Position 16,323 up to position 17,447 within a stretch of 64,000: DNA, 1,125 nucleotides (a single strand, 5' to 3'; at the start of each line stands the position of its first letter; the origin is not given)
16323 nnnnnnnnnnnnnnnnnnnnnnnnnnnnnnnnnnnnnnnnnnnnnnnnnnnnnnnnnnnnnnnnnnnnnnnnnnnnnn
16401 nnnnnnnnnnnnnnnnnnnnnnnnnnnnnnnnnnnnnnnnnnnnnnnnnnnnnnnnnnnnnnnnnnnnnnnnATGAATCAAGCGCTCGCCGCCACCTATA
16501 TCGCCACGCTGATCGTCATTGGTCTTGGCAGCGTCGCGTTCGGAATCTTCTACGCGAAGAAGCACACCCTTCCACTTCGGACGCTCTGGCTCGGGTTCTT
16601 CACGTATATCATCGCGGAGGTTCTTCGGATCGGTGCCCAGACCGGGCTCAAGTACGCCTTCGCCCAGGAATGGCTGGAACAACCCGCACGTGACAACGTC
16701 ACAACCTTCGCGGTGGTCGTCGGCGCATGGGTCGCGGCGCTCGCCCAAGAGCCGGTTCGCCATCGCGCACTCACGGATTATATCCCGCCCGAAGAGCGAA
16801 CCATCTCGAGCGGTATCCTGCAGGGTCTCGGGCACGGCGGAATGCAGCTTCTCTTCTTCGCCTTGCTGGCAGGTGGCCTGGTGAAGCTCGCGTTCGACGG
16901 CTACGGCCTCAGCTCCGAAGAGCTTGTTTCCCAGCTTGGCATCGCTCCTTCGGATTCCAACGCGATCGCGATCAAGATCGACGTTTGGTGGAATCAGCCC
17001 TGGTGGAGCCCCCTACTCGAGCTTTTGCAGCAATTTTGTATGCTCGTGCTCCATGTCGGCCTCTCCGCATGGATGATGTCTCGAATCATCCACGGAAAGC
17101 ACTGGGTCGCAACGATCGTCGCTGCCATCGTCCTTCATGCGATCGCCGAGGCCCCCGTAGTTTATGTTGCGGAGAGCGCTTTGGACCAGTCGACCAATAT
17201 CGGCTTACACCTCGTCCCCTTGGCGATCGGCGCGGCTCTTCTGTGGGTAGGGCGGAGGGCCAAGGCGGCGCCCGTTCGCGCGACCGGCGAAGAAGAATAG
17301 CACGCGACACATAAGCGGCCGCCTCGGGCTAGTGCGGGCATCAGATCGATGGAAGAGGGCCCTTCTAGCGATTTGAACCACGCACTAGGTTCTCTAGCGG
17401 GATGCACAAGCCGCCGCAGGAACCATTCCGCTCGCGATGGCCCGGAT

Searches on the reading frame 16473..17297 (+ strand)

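Call 76: search_protein_families(library=pfam, proteins=[window:16473-17297:+], max_evalue=0.001)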
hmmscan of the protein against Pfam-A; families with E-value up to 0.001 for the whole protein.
window:16473-17297:+ (275 aa): 1 family
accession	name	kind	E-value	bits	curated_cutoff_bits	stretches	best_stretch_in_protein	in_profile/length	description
PF10086.14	YhfC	-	1.3e-11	44.9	24.2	1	23-236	9-211/222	YhfC intramembrane metalloprotease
